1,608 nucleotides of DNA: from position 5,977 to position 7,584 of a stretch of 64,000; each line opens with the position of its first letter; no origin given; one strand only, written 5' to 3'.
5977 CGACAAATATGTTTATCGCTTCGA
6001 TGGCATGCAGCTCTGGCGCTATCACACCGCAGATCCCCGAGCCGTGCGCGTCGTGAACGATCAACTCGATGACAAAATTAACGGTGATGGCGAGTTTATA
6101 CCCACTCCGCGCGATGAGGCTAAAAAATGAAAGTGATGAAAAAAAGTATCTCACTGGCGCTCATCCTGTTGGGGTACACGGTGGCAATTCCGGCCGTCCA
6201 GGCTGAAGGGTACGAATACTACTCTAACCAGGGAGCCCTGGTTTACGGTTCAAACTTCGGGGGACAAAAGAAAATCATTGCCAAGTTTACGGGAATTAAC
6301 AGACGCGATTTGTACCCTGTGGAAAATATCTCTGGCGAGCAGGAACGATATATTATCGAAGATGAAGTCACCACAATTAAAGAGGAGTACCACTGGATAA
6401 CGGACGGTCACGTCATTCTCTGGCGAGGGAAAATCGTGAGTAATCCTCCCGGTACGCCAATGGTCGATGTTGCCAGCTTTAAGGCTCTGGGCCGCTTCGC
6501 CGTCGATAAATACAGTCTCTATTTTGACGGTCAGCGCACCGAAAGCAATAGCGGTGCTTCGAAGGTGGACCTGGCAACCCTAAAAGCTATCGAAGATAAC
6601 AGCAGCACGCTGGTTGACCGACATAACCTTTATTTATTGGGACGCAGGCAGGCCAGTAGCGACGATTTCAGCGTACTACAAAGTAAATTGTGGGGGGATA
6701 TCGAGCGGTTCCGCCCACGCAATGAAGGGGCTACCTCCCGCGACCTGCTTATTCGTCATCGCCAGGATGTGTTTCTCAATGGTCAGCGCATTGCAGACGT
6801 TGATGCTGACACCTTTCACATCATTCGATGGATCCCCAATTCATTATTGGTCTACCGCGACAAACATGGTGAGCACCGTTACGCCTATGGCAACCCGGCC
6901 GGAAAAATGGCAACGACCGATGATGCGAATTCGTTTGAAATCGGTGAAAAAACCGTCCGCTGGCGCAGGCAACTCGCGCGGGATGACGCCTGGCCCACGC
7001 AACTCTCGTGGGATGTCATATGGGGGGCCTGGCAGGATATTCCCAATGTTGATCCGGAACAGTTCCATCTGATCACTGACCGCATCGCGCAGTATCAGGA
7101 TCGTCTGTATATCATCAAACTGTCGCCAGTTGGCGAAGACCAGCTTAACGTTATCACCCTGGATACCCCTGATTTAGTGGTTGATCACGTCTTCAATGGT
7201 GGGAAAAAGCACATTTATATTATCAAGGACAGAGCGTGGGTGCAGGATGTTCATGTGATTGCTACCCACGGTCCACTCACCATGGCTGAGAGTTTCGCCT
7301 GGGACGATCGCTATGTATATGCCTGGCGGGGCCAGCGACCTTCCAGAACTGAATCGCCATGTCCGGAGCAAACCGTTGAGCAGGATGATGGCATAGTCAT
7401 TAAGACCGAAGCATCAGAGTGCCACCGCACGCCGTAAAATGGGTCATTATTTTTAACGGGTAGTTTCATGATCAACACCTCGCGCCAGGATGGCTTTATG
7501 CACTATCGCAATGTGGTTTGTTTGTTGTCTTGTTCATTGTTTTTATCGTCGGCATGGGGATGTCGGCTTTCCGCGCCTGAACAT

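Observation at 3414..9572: Accessory islet between yifL and cyaY encoding a tandem family of secreted repeat proteins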

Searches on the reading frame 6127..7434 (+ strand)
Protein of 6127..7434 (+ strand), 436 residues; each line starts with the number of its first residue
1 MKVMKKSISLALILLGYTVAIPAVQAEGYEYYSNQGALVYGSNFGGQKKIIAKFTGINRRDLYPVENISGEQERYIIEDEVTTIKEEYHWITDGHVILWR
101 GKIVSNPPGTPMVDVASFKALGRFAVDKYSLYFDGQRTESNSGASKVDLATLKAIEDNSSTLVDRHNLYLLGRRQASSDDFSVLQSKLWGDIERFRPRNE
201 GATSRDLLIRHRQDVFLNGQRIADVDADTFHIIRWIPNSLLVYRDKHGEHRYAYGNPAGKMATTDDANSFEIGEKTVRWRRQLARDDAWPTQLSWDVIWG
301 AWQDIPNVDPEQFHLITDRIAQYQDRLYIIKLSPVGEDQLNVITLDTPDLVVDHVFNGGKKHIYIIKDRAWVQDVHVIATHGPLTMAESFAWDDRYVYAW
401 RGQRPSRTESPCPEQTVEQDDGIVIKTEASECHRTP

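Call 10: profile_search(protein=window:6127-7434:+)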
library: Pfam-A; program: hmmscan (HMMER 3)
A. the first sequence (436 residues): domains with independent E <= 10: 2; with E <= 0.001: 1
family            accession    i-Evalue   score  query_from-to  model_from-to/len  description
DKNYY             PF13644.11    1.4e-05    26.1     113-247        18-134/141  DKNYY family
DKNYY             PF13644.11      0.019    16.0      86-171        59-139/141  DKNYY family

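Call 12: search_protein_families(proteins=[window:6127-7434:+], library=ncbifam, max_evalue=1)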
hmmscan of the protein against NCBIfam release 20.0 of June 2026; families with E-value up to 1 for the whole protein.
window:6127-7434:+ (436 aa): 0 families

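Call 17: search_protein_families(proteins=[window:6127-7434:+], library=padloc, max_evalue=1)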
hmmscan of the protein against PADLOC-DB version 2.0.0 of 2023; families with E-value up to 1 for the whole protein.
window:6127-7434:+ (436 aa): 0 families

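Call 21: find_homologous_proteins(query=window:6127-7434:+, max_evalue=0.001)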
Query window:6127-7434:+ (436 aa): 48 proteins with E <= 0.001 among 3007 candidates.
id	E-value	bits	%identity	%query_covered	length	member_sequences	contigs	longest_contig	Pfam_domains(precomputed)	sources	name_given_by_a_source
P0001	0.0e+0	1011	100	100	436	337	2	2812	PF13644.12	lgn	-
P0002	1.8e-255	866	87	100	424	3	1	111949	PF13644.12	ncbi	-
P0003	1.9e-186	638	66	100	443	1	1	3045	PF13644.12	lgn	-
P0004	4.1e-174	598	61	100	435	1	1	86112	PF13644.12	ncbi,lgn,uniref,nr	ncbi:DKNYY domain-containing protein [Citrobacter sp. FP75]|uniref:DKNYY domain-containing protein n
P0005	2.1e-167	576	59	99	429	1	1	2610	PF13644.12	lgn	-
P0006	2.1e-146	507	57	95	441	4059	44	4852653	-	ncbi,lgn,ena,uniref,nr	ncbi:TPA: DKNYY family protein [Escherichia coli]|uniref:hypothetical protein n=1 Tax=Escherichia co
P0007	1.8e-143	497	56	95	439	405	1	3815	PF13644.12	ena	-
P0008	2.4e-142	493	98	53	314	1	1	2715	PF13644.12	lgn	-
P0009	5.8e-133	462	55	95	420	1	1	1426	-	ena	-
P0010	4.3e-127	443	100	46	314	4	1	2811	-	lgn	-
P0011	1.7e-100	355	37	76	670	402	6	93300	-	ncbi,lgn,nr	ncbi:TPA_asm: hypothetical protein GB052_20440 [Salmonella enterica subsp. enterica serovar Schwarze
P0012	2.1e-100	355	37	76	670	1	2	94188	PF13644.12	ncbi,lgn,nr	ncbi:hypothetical protein IRT31_003951 [Salmonella enterica]|nr:hypothetical protein [Salmonella ent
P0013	5.1e-100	354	37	76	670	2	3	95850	-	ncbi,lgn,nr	ncbi:hypothetical protein PTA77_004232 [Salmonella enterica]|nr:hypothetical protein [Salmonella ent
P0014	5.3e-100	354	37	76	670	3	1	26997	-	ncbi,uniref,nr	ncbi:hypothetical protein [Salmonella enterica]|uniref:hypothetical protein n=1 Tax=Salmonella enter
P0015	1.1e-99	353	37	76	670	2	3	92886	-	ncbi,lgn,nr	ncbi:hypothetical protein AH433_20525 [Salmonella enterica]|nr:hypothetical protein [Salmonella ente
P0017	1.3e-99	352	37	76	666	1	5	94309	PF13644.12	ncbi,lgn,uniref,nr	ncbi:hypothetical protein DWF34_16980 [Salmonella enterica]|uniref:DKNYY family protein n=1 Tax=Salm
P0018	1.4e-99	352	37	76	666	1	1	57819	PF13644.12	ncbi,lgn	ncbi:hypothetical protein ACFVQN_002399 [Salmonella enterica]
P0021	8.4e-97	343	34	75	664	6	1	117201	PF13644.12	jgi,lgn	-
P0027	1.2e-90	323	42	95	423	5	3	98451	PF13644.12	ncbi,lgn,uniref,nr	ncbi:DKNYY domain-containing protein [Escherichia sp. E4385]|uniref:DKNYY domain-containing protein 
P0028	1.2e-89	319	43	93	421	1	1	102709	PF13644.12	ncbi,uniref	ncbi:DKNYY domain-containing protein [Pseudocitrobacter cyperus]|uniref:DKNYY domain-containing prot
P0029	3.2e-88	315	41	95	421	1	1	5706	PF13644.12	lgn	-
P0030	9.3e-88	313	35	75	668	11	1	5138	PF13644.12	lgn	-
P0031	5.5e-87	311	41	95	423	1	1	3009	PF13644.12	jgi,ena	-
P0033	1.1e-82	297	41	94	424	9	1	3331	PF13644.12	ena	-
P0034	1.9e-78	283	39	98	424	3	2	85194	PF13644.12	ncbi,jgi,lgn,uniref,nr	ncbi:DKNYY family protein [Atlantibacter subterraneus]|uniref:DKNYY family protein n=1 Tax=Atlantiba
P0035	3.0e-78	282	40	91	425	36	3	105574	PF13644.12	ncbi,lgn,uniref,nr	ncbi:DKNYY family protein [Klebsiella spallanzanii]|uniref:DKNYY family protein n=1 Tax=Klebsiella s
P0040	4.0e-66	242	42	71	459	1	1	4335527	PF13644.12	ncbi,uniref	ncbi:hypothetical protein [Leminorella grimontii]|uniref:hypothetical protein n=1 Tax=Leminorella gr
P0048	1.7e-48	184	35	79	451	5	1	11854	PF13644.12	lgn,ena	-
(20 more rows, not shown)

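Call 22: find_encoding_contigs(protein=P0011, flank=10000, max_places=2)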
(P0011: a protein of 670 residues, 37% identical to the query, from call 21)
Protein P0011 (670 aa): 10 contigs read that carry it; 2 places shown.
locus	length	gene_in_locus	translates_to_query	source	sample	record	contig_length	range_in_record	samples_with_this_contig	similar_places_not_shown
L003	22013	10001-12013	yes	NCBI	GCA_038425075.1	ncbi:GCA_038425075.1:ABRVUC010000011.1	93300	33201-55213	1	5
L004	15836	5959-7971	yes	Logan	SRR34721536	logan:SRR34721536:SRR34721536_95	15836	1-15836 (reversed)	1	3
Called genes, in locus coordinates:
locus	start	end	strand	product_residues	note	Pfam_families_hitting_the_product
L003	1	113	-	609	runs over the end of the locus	PF00270:DEAD, PF00271:Helicase_C, PF16124:RecQ_Zn_bind, PF09382:RQC, PF00570:HRDC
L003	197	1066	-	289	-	PF02253:PLA1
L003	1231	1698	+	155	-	PF13622:4HBT_3, PF03061:4HBT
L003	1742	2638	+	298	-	PF00892:EamA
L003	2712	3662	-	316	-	PF01544:CorA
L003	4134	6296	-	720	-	PF00580:UvrD-helicase, PF13245:AAA_19, PF13604:AAA_30 (faint), PF13361:UvrD_C, PF13538:UvrD_C_2 (weak), PF21196:PcrA_UvrD_tudor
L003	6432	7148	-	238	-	PF00702:Hydrolase, PF13419:HAD_2, PF13242:Hydrolase_like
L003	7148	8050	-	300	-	PF02899:Phage_int_SAM_1, PF00589:Phage_integrase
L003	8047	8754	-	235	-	PF04340:DUF484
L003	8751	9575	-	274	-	PF01678:DAP_epimerase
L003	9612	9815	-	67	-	PF13627:LptM_cons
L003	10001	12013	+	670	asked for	-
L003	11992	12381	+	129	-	PF11457:DUF3021 (weak)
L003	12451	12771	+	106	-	PF01491:Frataxin_Cyay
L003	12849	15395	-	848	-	PF12633:Adenyl_cycl_N, PF01295:Adenylate_cycl, PF26690:Adenylate_cycl_3rd, PF26691:Adenylate_cycl_4th, PF26693:Adenylate_cycl_C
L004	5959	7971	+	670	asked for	-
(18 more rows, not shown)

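Call 23: find_encoding_contigs(protein=P0040, flank=10000, max_places=2)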
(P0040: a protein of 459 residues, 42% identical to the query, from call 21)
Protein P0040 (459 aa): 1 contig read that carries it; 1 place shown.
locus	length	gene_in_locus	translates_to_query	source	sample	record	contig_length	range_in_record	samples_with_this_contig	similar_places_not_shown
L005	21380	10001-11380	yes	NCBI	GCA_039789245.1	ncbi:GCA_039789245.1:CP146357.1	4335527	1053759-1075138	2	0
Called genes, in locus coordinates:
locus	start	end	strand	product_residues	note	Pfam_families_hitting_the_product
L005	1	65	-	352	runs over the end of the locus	PF00044:Gp_dh_N, PF02800:Gp_dh_C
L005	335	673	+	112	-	PF27390:PM0253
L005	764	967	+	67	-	-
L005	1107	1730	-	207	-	PF00440:TetR_N, PF14246:TetR_C_7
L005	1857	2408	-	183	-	PF13302:Acetyltransf_3, PF13420:Acetyltransf_4, PF13523:Acetyltransf_8, PF00583:Acetyltransf_1, PF13508:Acetyltransf_7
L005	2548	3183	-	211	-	PF00551:Formyl_trans_N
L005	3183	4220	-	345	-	PF00586:AIRS, PF02769:AIRS_C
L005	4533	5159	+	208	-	PF14681:UPRTase, PF00156:Pribosyltran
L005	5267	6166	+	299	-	PF23226:Exo_endo_phos_PGAP2IP, PF03372:Exo_endo_phos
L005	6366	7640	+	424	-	PF00860:Xan_ur_permease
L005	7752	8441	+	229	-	PF00308:Bac_DnaA, PF22688:Hda_lid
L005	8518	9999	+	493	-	-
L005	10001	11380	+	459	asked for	PF13644:DKNYY (faint)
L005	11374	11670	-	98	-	-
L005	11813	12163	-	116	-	PF03960:ArsC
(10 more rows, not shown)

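Call 24: find_encoding_contigs(protein=P0035, flank=10000, max_places=2)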
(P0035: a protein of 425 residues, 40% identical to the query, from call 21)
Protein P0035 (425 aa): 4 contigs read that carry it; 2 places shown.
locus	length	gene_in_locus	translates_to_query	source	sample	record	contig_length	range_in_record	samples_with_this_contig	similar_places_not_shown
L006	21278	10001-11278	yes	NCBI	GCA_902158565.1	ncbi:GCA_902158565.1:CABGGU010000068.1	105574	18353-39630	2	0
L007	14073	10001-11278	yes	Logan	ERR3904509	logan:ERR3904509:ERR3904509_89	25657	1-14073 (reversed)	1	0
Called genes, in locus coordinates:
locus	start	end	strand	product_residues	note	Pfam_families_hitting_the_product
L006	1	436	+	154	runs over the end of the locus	PF13622:4HBT_3, PF03061:4HBT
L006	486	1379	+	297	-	PF00892:EamA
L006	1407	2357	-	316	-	PF01544:CorA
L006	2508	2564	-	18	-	PF28199:YsgD (weak)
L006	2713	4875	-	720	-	PF00580:UvrD-helicase, PF13245:AAA_19, PF13604:AAA_30 (faint), PF13361:UvrD_C, PF13538:UvrD_C_2 (weak), PF21196:PcrA_UvrD_tudor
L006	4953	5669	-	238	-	PF00702:Hydrolase, PF13419:HAD_2, PF13242:Hydrolase_like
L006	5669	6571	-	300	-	PF02899:Phage_int_SAM_1, PF00589:Phage_integrase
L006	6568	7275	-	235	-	PF04340:DUF484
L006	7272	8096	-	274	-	PF01678:DAP_epimerase, PF02567:PhzC-PhzF (weak), PF01678:DAP_epimerase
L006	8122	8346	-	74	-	PF13627:LptM_cons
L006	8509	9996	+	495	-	-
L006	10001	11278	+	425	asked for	PF13644:DKNYY (faint)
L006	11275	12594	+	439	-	PF13644:DKNYY (faint)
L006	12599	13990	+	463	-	-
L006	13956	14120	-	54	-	-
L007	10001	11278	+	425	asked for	PF13644:DKNYY (faint)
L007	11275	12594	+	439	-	PF13644:DKNYY (faint)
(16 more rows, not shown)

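Call 45: predict_structure(alignment_id=A1)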
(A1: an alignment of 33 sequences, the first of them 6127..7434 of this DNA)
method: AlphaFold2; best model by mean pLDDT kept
length: 436 residues; sequences in the alignment: 33
mean_pLDDT: 80.9   pTM: 0.72
mean pLDDT of the five models: 80.9, 80.6, 80.0, 79.7, 78.4
residues with pLDDT >= 90: 180; 70-90: 162; 50-70: 50; < 50: 44
segments of 3 or more residues with pLDDT < 50: 1-7, 9-25, 197-201, 257-264, 289-291
pLDDT, mean of each block of 10 residues (from residue 1): 45 41 54 86 68 89 88 65 74 94 94 96 94 96 91 90 94 89 86 53 79 94 95 87 95 65 60 85 64 60 91 85 94 84 92 87 86 86 85 90 82 83 69 62
secondary structure, 60 per line:
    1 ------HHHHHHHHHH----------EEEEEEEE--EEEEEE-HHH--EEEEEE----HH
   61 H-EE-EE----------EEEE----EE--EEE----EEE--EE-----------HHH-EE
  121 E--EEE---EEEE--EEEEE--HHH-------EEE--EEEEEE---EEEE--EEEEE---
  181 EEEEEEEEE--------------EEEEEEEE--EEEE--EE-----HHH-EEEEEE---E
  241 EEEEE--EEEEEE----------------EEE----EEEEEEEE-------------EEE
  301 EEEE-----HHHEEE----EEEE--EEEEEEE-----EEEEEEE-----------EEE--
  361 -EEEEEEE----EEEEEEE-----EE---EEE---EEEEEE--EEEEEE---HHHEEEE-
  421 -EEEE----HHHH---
elements in order: H7-16 E27-34 E37-42 E49-54 E78-81 E90-92 E97-99 E119-121 E124-126 E130-133 E136-140 E153-155 E158-163 E167-170 E173-177 E181-189 E204-211 E214-217 E231-236 E240-245 E248-253 E270-272 E277-284 E298-304 E313-315 E320-323 E326-332 E338-344 E356-358 E362-368 E373-379 E390-392 E396-401 E404-409 E416-419 E422-425 H430-433

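Call 46: search_protein_representatives(alignment_id=A1)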
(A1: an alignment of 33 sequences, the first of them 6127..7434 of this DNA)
Query: 33 sequences, 449 profile positions. Proteins with E-value up to 0.001 (for the whole library): 121; up to 1e-10: 68; up to 1e-30: 35. The best 121 are listed.
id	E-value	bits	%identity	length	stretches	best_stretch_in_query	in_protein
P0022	6.2e-224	760.3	-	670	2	1-444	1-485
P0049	2.5e-194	662.7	-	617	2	8-445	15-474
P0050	2.6e-167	573.6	-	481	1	4-446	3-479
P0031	1.5e-166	571.2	-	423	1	1-434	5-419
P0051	2.0e-163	560.9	-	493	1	6-444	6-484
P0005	6.5e-163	559.2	-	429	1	5-423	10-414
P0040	1.6e-162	557.8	-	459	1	4-445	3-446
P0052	8.0e-150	516.0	-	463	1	3-445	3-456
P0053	9.6e-137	472.9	-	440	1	8-445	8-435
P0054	2.0e-127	442.2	-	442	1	13-445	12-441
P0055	5.5e-117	407.8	-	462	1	6-438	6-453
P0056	1.0e-103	364.0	-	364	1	9-329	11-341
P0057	7.7e-96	338.1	-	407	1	11-356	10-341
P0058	7.0e-86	305.3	-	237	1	3-243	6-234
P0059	2.6e-85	303.4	-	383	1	2-339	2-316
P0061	5.4e-73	262.8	-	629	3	7-446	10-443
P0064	3.5e-63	230.4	-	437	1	3-442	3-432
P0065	3.4e-60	220.6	-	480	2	26-445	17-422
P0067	3.1e-55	204.2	-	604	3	6-445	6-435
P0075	9.2e-35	136.8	-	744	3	9-326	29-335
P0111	6.3e-11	58.2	-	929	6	47-155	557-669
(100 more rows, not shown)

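Call 49: find_encoding_contigs(protein=P0061, flank=8000, max_places=2)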
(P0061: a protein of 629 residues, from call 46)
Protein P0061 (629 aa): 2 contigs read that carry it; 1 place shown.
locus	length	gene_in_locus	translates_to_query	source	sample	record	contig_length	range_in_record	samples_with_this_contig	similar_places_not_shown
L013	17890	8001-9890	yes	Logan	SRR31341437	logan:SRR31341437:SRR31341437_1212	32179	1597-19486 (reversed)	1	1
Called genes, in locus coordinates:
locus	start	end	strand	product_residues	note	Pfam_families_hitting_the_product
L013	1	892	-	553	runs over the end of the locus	PF27104:FimW_N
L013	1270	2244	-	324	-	PF08240:ADH_N, PF00107:ADH_zinc_N, PF13602:ADH_zinc_N_2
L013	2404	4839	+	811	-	PF12156:ATPase-cat_bd, PF00403:HMA, PF00122:E1-E2_ATPase, PF00702:Hydrolase, PF08282:Hydrolase_3 (faint)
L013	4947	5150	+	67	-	PF03597:FixS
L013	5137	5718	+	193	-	PF06197:DUF998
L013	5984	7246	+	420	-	PF07690:MFS_1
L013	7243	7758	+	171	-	-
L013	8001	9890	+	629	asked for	PF13644:DKNYY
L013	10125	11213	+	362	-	PF01264:Chorismate_synt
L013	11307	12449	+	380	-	PF20030:bpMoxR, PF07728:AAA_5, PF17868:AAA_lid_8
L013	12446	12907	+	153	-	PF19921:bpX5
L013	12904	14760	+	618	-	-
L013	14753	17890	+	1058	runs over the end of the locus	PF19922:bpX6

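Call 50: find_encoding_contigs(protein=P0064, flank=8000, max_places=2)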
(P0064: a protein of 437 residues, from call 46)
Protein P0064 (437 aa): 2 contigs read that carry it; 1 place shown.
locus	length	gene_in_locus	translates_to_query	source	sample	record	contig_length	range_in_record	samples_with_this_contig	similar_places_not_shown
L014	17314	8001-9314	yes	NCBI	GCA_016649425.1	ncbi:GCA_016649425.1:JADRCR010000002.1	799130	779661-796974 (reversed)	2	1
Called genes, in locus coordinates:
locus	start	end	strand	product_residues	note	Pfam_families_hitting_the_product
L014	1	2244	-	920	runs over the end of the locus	PF24801:FNIII-A_GpJ, PF13550:Phage-tail_3, PF24421:Ig_J, PF24489:Ig_J_second, PF24168:PB4_spike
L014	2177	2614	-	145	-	-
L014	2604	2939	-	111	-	PF05106:Phage_holin_3_1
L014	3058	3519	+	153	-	-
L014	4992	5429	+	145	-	PF00582:Usp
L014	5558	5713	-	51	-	-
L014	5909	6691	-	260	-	PF03589:Antiterm, PF00684:DnaJ_CXXCXGXG (faint), PF03589:Antiterm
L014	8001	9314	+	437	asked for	PF13644:DKNYY (faint)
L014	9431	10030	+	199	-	PF00132:Hexapep (weak), PF25084:LbH_EIF2B (faint), PF25087:GMPPB_C (faint), PF00132:Hexapep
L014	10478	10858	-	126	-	-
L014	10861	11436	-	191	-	-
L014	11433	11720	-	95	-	PF03527:RHS (weak)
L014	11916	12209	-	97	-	-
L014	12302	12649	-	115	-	-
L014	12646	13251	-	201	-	-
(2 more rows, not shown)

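Call 51: find_encoding_contigs(protein=P0075, flank=8000, max_places=2)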
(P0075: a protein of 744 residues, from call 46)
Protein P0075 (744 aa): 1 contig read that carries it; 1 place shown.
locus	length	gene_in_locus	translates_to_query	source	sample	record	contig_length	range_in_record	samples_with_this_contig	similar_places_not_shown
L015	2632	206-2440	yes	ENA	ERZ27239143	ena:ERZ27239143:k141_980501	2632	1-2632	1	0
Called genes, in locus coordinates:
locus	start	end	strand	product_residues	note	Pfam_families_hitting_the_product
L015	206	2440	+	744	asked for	PF13644:DKNYY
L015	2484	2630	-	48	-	?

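Call 58: fold_search(model_id=the predicted structure, library=afdb50)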
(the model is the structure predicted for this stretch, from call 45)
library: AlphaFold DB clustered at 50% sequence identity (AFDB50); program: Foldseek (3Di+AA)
matches with E <= 10: 368; with E <= 0.001: 107
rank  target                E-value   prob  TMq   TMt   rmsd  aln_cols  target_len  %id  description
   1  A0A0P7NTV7            6.2e-66  1.00  0.85  0.85   5.6       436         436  100  DKNYY family protein [Escherichia coli]
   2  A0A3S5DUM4            1.6e-54  1.00  0.67  0.77   6.4       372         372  100  Lipoprotein [Escherichia coli]
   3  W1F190                1.0e-43  1.00  0.76  0.82   3.5       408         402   54  Possible exported protein [Escherichia coli ISC7]
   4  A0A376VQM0            1.3e-36  1.00  0.49  0.73  11.4       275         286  100  Lipoprotein [Escherichia coli]
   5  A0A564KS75            2.4e-35  1.00  0.69  0.71   9.1       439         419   38  DKNYY family protein [Klebsiella spallanzanii]
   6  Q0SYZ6                5.7e-34  1.00  0.61  0.80   3.4       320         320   52  Lipoprotein [Shigella flexneri serotype 5b (strain 8401)]
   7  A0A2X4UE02            1.1e-33  1.00  0.64  0.57  13.4       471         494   33  DKNYY family [Leminorella richardii]
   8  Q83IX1                6.6e-33  1.00  0.59  0.78   8.0       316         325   56  Lipoprotein [Shigella flexneri]
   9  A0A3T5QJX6            3.1e-32  1.00  0.64  0.58  14.1       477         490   28  DKNYY family protein [Escherichia coli]
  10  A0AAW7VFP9            2.0e-31  1.00  0.60  0.42   7.8       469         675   30  Lipoprotein [Escherichia coli]
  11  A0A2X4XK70            2.5e-31  1.00  0.76  0.70   5.6       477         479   33  DKNYY family [Leminorella richardii]
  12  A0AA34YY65            3.1e-31  1.00  0.60  0.47  14.8       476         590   29  DKNYY family protein
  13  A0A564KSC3            1.4e-29  1.00  0.67  0.60   7.7       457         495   32  DKNYY family protein [Klebsiella spallanzanii]
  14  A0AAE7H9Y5            1.5e-29  1.00  0.37  0.36  16.9       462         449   30  DKNYY family protein
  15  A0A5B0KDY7            8.7e-29  1.00  0.39  0.37  23.7       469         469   29  DKNYY family protein
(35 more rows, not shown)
